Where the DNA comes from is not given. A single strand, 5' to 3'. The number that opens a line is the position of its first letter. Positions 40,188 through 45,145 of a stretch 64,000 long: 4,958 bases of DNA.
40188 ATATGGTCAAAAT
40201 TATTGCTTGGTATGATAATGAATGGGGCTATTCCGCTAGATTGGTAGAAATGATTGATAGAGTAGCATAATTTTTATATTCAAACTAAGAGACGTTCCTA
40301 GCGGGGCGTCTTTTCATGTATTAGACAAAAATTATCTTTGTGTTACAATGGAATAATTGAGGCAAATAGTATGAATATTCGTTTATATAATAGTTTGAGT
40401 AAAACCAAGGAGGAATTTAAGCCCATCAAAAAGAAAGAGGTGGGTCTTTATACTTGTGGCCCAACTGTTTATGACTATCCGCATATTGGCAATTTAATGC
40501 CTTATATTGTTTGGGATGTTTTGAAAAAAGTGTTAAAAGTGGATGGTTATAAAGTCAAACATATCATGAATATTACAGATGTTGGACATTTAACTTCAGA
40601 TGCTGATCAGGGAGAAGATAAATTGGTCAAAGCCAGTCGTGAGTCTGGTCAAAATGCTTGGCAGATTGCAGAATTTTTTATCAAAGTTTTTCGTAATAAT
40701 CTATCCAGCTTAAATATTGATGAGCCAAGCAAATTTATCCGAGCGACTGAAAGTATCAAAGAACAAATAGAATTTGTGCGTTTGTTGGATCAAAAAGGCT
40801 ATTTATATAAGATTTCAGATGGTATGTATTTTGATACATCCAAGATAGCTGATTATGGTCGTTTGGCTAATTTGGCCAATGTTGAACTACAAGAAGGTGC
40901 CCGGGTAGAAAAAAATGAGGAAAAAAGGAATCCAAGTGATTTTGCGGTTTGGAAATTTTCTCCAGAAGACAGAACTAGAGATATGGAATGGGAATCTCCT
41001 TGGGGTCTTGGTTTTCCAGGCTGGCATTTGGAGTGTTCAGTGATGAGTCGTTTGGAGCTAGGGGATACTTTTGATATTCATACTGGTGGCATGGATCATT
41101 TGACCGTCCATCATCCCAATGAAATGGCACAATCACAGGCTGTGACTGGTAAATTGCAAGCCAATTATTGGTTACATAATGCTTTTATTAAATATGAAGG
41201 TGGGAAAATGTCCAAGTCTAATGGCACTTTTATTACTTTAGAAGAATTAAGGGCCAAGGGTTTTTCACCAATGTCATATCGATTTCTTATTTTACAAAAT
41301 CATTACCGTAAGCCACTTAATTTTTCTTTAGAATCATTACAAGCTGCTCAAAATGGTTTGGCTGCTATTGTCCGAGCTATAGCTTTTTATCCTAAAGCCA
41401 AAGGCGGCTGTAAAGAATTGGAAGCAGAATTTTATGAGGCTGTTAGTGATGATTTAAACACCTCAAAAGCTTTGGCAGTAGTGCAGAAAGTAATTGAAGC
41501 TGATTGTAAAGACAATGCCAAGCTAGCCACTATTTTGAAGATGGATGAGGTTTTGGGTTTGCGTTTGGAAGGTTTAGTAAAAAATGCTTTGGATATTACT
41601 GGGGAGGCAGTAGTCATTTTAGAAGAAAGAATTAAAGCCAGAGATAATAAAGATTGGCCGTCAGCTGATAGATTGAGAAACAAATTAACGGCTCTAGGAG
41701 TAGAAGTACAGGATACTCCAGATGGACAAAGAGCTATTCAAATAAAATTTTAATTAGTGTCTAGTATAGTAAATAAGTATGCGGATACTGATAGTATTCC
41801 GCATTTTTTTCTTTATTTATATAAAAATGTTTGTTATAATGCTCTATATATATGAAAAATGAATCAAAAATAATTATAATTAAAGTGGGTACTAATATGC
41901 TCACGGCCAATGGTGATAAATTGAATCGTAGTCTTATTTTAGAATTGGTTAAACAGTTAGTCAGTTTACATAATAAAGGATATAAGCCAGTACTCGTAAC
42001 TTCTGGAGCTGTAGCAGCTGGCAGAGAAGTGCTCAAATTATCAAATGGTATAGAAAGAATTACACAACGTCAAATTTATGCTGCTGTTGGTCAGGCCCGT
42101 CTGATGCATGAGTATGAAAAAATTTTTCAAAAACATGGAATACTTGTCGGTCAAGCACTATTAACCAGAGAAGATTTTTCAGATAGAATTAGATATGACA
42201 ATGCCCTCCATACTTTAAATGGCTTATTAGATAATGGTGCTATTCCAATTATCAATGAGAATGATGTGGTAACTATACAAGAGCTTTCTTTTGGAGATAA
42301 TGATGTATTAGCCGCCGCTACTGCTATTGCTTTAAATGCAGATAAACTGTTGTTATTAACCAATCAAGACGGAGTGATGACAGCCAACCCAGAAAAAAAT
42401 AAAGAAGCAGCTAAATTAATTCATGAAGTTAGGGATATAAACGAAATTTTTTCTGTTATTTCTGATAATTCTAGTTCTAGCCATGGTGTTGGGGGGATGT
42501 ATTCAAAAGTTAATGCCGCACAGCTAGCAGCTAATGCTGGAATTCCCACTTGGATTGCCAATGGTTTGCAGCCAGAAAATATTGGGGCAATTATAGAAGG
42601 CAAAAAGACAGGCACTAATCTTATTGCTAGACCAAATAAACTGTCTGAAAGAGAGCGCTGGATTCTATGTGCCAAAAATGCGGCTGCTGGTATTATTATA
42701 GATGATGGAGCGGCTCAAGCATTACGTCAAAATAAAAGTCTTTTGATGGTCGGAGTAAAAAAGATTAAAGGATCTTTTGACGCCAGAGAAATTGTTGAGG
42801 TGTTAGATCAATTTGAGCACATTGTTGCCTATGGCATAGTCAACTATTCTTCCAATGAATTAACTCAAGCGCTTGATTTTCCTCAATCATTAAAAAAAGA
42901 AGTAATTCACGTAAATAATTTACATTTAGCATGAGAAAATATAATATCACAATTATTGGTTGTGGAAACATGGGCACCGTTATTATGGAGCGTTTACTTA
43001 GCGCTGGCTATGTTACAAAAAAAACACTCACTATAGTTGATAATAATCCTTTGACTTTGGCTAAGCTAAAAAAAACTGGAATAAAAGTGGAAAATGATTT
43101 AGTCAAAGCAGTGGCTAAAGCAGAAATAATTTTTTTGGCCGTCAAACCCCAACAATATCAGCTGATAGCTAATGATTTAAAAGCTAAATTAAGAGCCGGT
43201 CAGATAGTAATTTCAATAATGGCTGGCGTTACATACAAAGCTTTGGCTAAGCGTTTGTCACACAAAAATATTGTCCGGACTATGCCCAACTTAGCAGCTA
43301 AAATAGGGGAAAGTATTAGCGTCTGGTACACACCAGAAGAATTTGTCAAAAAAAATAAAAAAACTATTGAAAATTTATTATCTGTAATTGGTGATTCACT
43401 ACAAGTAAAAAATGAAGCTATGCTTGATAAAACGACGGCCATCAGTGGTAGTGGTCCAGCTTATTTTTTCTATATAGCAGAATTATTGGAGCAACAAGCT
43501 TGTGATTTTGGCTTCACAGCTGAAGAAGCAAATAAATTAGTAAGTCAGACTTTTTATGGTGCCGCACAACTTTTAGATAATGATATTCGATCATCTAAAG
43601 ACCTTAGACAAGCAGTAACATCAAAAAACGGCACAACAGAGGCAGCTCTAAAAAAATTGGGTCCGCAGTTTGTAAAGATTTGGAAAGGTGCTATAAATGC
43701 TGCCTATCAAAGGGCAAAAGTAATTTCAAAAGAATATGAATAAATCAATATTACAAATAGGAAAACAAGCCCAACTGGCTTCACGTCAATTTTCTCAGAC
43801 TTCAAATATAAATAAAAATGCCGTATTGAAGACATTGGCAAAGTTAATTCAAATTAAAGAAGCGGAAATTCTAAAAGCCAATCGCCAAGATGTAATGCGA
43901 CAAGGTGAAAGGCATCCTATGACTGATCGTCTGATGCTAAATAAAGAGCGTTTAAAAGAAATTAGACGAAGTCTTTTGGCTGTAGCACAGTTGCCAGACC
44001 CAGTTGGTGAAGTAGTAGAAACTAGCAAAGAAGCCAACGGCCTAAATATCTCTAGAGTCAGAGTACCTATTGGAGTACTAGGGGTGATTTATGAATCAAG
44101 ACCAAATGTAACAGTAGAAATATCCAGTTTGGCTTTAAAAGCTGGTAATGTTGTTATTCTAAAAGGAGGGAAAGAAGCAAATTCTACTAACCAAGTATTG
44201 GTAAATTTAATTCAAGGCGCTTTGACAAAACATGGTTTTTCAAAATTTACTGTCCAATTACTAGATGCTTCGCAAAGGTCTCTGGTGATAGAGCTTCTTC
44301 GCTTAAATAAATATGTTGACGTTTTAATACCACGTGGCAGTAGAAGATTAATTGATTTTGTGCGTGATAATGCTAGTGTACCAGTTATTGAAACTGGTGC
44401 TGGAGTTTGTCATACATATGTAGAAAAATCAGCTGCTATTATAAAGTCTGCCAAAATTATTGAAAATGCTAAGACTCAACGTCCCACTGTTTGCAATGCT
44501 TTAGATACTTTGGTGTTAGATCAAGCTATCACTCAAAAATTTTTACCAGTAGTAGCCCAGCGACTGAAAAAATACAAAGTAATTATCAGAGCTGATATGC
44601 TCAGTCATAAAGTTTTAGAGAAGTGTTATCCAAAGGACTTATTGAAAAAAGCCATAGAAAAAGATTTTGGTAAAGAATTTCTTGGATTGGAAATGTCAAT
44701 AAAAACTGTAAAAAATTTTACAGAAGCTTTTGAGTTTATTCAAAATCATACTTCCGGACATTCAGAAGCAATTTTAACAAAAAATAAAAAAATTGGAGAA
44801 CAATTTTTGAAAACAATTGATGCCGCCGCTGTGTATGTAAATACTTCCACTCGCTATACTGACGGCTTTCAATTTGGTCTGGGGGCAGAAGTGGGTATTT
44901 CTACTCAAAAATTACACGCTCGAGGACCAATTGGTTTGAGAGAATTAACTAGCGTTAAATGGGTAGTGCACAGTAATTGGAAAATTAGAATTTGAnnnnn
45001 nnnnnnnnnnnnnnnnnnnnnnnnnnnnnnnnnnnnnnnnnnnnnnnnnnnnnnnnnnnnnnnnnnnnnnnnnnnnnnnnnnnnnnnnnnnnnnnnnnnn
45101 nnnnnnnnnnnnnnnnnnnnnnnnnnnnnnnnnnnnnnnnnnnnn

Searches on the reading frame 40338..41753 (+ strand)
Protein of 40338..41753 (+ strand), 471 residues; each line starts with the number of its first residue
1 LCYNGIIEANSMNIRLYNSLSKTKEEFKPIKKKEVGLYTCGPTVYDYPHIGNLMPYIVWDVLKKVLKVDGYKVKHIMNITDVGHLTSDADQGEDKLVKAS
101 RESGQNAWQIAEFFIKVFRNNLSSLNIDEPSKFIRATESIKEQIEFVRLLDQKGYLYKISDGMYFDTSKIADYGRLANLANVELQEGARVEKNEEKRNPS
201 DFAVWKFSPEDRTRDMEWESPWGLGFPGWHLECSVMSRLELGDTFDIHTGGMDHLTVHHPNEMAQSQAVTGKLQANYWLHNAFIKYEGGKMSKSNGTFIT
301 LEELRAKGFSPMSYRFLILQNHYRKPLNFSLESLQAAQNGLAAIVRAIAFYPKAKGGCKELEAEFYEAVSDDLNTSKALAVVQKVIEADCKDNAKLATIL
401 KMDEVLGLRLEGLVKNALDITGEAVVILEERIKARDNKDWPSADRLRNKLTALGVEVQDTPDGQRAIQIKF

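Call 99: search_protein_families(library=pfam, proteins=[window:40338-41753:+], max_evalue=0.001)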
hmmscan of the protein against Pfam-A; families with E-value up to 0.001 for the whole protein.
window:40338-41753:+ (471 aa): 5 families
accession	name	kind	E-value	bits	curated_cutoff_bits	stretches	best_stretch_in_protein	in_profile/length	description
PF01406.26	tRNA-synt_1e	-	2.4e-94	316.6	27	1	27-338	2-300/301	tRNA synthetases class I (C) catalytic domain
PF09334.17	tRNA-synt_1g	-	2.2e-12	46.9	20.1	2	46-169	12-126/391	tRNA synthetases class I (M)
PF23493.1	CysS_C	-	8.8e-08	32.6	23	1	420-464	4-48/51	Cysteinyl-tRNA ligase anticodon binding domain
PF01921.24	tRNA-synt_1f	-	5.8e-07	29.2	27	0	283-353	275-341/360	tRNA synthetases class I (K)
PF09190.17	DALR_2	-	0.0001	23.2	22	0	364-386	1-23/57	DALR domain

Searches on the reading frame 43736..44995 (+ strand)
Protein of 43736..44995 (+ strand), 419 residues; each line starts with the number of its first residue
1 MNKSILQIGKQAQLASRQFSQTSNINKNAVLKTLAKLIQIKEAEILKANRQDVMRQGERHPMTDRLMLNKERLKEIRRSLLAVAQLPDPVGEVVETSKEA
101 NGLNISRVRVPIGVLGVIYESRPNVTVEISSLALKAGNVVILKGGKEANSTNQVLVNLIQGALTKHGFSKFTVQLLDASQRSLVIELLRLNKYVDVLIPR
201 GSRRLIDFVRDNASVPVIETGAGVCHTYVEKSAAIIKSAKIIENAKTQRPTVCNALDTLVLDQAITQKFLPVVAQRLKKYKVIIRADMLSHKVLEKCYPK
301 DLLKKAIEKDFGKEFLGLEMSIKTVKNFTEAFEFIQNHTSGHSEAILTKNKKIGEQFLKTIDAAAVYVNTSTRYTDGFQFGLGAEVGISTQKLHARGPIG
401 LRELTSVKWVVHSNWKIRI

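Call 6: search_protein_families(library=pfam, proteins=[window:43736-44995:+], max_evalue=0.01)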
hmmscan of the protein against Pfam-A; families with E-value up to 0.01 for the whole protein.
window:43736-44995:+ (419 aa): 1 family
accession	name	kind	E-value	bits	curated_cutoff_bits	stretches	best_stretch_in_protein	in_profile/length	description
PF00171.27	Aldedh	-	1e-15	57.7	23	2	7-282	33-298/461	Aldehyde dehydrogenase family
